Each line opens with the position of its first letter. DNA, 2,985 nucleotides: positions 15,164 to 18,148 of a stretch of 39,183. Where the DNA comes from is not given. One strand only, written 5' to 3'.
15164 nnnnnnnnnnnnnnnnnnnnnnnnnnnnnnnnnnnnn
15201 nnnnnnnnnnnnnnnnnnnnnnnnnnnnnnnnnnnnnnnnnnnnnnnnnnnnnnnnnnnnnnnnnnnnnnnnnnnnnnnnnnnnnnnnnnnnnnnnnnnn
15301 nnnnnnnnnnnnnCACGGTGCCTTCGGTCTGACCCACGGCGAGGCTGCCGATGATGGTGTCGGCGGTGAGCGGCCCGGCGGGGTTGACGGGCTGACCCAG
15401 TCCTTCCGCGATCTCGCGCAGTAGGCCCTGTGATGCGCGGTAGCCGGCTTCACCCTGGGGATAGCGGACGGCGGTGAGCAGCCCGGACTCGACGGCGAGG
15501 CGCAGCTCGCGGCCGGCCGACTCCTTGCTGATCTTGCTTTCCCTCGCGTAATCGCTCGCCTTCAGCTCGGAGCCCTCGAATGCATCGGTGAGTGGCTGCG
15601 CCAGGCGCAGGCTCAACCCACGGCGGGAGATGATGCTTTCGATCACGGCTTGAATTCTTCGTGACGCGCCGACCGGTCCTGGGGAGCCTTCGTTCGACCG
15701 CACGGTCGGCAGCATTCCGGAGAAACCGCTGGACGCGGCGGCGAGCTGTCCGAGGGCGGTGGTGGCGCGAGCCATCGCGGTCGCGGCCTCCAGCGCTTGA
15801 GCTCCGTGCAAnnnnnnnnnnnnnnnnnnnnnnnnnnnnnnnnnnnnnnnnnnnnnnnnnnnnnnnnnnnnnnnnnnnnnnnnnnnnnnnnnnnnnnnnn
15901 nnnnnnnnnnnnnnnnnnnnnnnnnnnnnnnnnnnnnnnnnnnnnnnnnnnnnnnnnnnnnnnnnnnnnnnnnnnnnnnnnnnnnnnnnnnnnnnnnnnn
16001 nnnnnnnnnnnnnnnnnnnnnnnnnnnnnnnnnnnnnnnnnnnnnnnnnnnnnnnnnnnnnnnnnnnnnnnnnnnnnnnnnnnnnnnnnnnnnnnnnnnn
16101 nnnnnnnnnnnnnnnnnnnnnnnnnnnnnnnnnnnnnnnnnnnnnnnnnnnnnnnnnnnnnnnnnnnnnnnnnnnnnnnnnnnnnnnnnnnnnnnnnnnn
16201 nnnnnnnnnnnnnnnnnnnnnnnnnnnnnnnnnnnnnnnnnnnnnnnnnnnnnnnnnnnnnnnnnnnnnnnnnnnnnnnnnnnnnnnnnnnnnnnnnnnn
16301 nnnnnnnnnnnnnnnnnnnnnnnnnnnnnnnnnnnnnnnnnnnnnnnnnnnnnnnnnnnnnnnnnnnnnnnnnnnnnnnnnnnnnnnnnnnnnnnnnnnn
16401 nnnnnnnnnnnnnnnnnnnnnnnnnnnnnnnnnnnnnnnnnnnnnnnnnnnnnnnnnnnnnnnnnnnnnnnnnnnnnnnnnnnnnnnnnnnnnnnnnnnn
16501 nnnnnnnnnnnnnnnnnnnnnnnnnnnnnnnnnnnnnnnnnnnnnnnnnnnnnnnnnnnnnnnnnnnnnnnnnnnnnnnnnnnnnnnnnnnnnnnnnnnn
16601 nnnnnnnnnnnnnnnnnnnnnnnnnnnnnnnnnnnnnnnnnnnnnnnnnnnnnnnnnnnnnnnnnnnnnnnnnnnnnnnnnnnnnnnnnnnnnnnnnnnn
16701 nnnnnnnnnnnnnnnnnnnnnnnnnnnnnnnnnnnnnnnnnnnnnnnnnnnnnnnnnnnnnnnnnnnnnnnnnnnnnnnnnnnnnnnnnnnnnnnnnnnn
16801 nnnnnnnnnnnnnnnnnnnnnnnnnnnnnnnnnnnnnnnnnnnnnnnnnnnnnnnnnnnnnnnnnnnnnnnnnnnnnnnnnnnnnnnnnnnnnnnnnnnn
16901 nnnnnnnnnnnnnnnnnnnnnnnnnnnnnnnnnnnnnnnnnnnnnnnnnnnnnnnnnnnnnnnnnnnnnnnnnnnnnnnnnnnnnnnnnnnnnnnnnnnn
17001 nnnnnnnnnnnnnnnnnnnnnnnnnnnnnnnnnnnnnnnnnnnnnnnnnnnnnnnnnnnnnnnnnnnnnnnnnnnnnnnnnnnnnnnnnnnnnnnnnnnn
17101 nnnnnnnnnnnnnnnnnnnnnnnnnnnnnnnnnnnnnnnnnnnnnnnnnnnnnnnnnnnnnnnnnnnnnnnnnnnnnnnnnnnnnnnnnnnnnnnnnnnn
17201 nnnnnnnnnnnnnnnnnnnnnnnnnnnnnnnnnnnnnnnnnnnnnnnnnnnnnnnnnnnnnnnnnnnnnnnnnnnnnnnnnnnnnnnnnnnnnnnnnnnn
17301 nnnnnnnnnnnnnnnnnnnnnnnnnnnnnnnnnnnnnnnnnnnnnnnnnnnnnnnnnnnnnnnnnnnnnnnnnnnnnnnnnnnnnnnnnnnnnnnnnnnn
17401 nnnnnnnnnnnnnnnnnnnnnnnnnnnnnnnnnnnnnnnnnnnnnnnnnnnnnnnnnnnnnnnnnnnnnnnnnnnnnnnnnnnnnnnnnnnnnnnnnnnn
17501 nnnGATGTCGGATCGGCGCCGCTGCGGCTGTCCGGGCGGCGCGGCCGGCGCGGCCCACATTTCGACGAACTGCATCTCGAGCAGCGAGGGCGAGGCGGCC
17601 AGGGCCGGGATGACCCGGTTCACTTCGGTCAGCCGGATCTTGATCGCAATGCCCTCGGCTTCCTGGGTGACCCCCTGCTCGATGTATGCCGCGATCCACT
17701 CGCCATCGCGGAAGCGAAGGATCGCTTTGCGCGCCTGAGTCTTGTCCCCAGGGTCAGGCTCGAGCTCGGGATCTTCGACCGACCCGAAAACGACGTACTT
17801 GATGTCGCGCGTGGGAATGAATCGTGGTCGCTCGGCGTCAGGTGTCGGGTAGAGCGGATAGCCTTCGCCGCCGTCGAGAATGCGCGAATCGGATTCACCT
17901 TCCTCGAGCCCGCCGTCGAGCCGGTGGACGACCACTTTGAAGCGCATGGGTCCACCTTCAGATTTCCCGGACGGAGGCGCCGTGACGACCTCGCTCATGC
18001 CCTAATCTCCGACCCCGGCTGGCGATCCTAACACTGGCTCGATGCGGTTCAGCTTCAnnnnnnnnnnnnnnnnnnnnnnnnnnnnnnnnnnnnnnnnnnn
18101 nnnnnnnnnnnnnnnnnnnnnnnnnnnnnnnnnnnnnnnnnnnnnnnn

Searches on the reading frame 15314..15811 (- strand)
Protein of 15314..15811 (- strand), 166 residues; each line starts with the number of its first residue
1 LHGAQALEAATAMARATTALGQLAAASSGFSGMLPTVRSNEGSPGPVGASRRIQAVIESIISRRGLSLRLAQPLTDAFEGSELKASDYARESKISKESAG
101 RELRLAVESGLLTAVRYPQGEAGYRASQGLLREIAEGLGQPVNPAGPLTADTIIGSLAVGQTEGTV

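Call 35: predict_structure(alignment_id=A3)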
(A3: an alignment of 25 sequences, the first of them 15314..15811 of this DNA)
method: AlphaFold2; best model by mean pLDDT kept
length: 166 residues; sequences in the alignment: 25
mean_pLDDT: 58.8   pTM: 0.50
mean pLDDT of the five models: 58.8, 51.2, 46.9, 44.6, 42.2
residues with pLDDT >= 90: 0; 70-90: 56; 50-70: 54; < 50: 56
segments of 3 or more residues with pLDDT < 50: 1-46, 159-166
pLDDT, mean of each block of 10 residues (from residue 1): 40 39 36 32 47 73 77 74 74 81 73 54 65 68 62 59 37
secondary structure, 60 per line:
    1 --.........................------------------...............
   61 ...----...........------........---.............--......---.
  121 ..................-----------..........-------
elements in order: H3-27 H46-63 H68-78 H85-92 H96-108 H111-116 H120-138 H150-159

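Call 37: search_protein_families(library=pfam, proteins=[window:15314-15811:-], max_evalue=10)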
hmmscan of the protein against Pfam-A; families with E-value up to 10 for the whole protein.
window:15314-15811:- (166 aa): 0 families

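Call 69: fold_search(model_id=the predicted structure, library=pdb)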
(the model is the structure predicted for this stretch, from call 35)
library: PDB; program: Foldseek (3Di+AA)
matches with E <= 10: 183; with E <= 0.001: 0
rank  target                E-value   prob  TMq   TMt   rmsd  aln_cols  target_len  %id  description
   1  5hso_C                5.0e-01  0.60  0.28  0.36   7.9       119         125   16  Crystal structure of MYCOBACTERIUM TUBERCULOSIS MARR FAMILY PROTEIN Rv2887 complex with DNA (released 2017-02-01)
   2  5hso_A                6.4e-01  0.57  0.28  0.37   7.5       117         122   16  Crystal structure of MYCOBACTERIUM TUBERCULOSIS MARR FAMILY PROTEIN Rv2887 complex with DNA (released 2017-02-01)
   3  5hsm                  7.5e-01  0.72  0.28  0.35   6.6        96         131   19  CRYSTAL STRUCTURE OF MYCOBACTERIUM TUBERCULOSIS MARR FAMILY PROTEIN RV2887 (released 2017-02-01)
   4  3fm5_A                1.1e+00  0.57  0.30  0.36   6.1        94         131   16  X-ray crystal structure of transcriptional regulator (MarR family) from Rhodococcus sp. RHA1 (released 2009-02-03)
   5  3s2w_H                1.1e+00  0.30  0.28  0.32   9.3       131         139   15  The crystal structure of a MarR transcriptional regulator from Methanosarcina mazei Go1 (released 2011-06-22)
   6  1lnw_B                1.3e+00  0.28  0.28  0.32   9.8       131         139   15  CRYSTAL STRUCTURE OF THE MEXR REPRESSOR OF THE MEXAB-OPRM MULTIDRUG EFFLUX OPERON OF PSEUDOMONAS AERUGINOSA (released 2002-09-11)
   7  5x80_C                1.5e+00  0.28  0.27  0.33   7.3       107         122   20  CRYSTAL STRUCTURE OF MYCOBACTERIUM TUBERCULOSIS MARR FAMILY PROTEIN RV2887 COMPLEX WITH SALICYLIC ACID (released 2017-08-09)
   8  3s2w_A                1.5e+00  0.25  0.28  0.31   9.0       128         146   16  The crystal structure of a MarR transcriptional regulator from Methanosarcina mazei Go1 (released 2011-06-22)
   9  3bdd_D                1.5e+00  0.23  0.27  0.33  10.2       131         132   14  CRYSTAL STRUCTURE OF A PUTATIVE MULTIPLE ANTIBIOTIC-RESISTANCE REPRESSOR (SSU05_1136) FROM STREPTOCOCCUS SUIS 89/1591  (released 2007-12-04)
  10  1lnw_A                1.5e+00  0.23  0.27  0.31  11.1       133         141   17  CRYSTAL STRUCTURE OF THE MEXR REPRESSOR OF THE MEXAB-OPRM MULTIDRUG EFFLUX OPERON OF PSEUDOMONAS AERUGINOSA (released 2002-09-11)
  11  5x7z                  1.6e+00  0.41  0.29  0.36   8.8       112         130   17  CRYSTAL STRUCTURE OF MYCOBACTERIUM TUBERCULOSIS MARR FAMILY PROTEIN RV2887 COMPLEX WITH P-AMINOSALICYLIC ACID (released 2017-08-09)
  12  1lnw_F                1.6e+00  0.25  0.28  0.34   9.4       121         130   16  CRYSTAL STRUCTURE OF THE MEXR REPRESSOR OF THE MEXAB-OPRM MULTIDRUG EFFLUX OPERON OF PSEUDOMONAS AERUGINOSA (released 2002-09-11)
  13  1lnw_G                1.6e+00  0.23  0.28  0.33   9.6       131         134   15  CRYSTAL STRUCTURE OF THE MEXR REPRESSOR OF THE MEXAB-OPRM MULTIDRUG EFFLUX OPERON OF PSEUDOMONAS AERUGINOSA (released 2002-09-11)
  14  1ku9_A                1.7e+00  0.28  0.30  0.33  14.8       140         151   16  X-ray Structure of a Methanococcus jannaschii DNA-Binding Protein: Implications for Antibiotic Resistance in Staphyloc (released 2002-12-25)
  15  4rgu_B                1.8e+00  0.18  0.25  0.29  10.0       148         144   16  Crystal Structure of Putative MarR Family Transcriptional Regulator HcaR from Acinetobacter sp. ADP complexed with fer (released 2015-03-04)
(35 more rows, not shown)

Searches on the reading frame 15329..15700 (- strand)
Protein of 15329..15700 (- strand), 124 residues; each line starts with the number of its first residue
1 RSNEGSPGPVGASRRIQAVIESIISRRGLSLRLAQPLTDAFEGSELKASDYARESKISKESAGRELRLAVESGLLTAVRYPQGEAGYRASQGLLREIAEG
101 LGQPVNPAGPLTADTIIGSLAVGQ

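Call 67: search_solved_structures(query=A4, max_evalue=10, show_alignments=3)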
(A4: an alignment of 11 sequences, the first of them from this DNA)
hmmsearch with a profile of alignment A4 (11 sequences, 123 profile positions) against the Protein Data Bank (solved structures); distinct sequences matched with E-value up to 10: 0.

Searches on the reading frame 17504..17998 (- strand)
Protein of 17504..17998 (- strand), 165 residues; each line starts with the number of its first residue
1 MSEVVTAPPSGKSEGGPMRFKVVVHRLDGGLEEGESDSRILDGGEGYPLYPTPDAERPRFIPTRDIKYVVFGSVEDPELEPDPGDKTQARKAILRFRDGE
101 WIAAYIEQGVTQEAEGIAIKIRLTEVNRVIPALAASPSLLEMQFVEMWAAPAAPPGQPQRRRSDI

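Call 29: predict_structure(alignment_id=A2)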
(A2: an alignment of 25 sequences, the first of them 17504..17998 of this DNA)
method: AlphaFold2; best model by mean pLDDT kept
length: 165 residues; sequences in the alignment: 25
mean_pLDDT: 84.8   pTM: 0.75
mean pLDDT of the five models: 84.8, 82.9, 81.8, 63.7, 62.5
residues with pLDDT >= 90: 104; 70-90: 26; 50-70: 27; < 50: 8
segments of 3 or more residues with pLDDT < 50: 7-12
pLDDT, mean of each block of 10 residues (from residue 1): 50 68 97 96 92 92 97 94 88 96 90 87 96 95 76 54 63
secondary structure, 60 per line:
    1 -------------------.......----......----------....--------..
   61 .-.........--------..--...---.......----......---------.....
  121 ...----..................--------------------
elements in order: E20-26 E31-36 E47-50 E59-61 E66-71 E90-96 E101-106 E116-123 E128-135 E139-145

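Call 33: fold_search(model_id=the predicted structure, library=pdb)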
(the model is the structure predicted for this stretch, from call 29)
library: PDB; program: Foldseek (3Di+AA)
matches with E <= 10: 720; with E <= 0.001: 0
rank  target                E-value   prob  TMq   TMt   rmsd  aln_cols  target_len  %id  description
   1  1y96_D                1.6e-01  1.00  0.30  0.56   2.1        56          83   12  crystal structure of the Gemin6/Gemin7 heterodimer from the human SMN complex (released 2005-06-21)
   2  6ppn_G                1.9e-01  0.92  0.26  0.53   7.9        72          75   12  Structure of S. pombe Lsm2-8 with unprocessed U6 snRNA (released 2020-06-17)
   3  4kt5_B                1.9e-01  0.20  0.21  0.26  11.7       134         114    9  Structure of GrlR-GrlA complex (released 2013-10-09)
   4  2ra2_D                2.4e-01  0.84  0.22  0.55   4.5        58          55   16  X-Ray structure of the Q7CPV8 protein from Salmonella typhimurium at the resolution 1.9 A. Northeast Structural Genomi (released 2007-10-09)
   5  2y8f_A                2.4e-01  0.25  0.23  0.28  12.9       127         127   13  Structure of the Ran-binding domain from human RanBP3 (wild type) (released 2011-02-16)
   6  3met_B                2.5e-01  0.25  0.23  0.22  14.1       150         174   13  Crystal structure of SGF29 in complex with H3K4me2 (released 2010-04-28)
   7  3me9_B                2.7e-01  0.23  0.23  0.22  13.8       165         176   13  Crystal structure of SGF29 in complex with H3K4me3 peptide (released 2010-04-28)
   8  6ahd_z                3.0e-01  0.89  0.24  0.57   4.0        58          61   16  The Cryo-EM Structure of Human Pre-catalytic Spliceosome (B complex) at 3.8 angstrom resolution (released 2018-11-14)
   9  8jaj_a                3.0e-01  0.15  0.18  0.08  10.1       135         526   12  In situ structures of the ultra-long contracted tail of Myoviridae phage P1 (released 2023-06-21)
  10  4ii1_D                3.0e-01  0.13  0.20  0.23  14.8       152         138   12  Crystal structure of the zinc finger of ZGPAT (released 2013-02-13)
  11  1kq2_H                3.5e-01  0.91  0.23  0.54   3.1        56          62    9  Crystal Structure of an Hfq-RNA Complex (released 2002-07-05)
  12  5lug_C                3.5e-01  0.15  0.22  0.19  13.2       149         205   11  Crystal structure of human Spindlin-2B protein in complex with ART(M3L)QTA(2MR)KS peptide (released 2017-09-20)
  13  7e9m_A                3.5e-01  0.10  0.19  0.17  14.4       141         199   15  Crystal Structure of Spindlin1 bound to SPINDOC Docpep3 (released 2022-06-15)
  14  3bdu_A                3.7e-01  0.72  0.21  0.53   4.6        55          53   18  Crystal structure of protein Q6D8G1 at the resolution 1.9 A. Northeast Structural Genomics Consortium target EwR22A. (released 2007-11-27)
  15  4kt5_A                3.7e-01  0.12  0.19  0.24  14.1       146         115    8  Structure of GrlR-GrlA complex (released 2013-10-09)
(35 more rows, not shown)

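Call 37: search_protein_families(library=pfam, proteins=[window:17504-17998:-], max_evalue=10)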
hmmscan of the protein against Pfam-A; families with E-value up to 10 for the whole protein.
window:17504-17998:- (165 aa): 1 family
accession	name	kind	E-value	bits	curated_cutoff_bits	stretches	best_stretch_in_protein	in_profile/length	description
PF22478.1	DUF6982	-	0.0021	18.6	24.5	1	19-118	2-107/134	Family of unknown function (DUF6982)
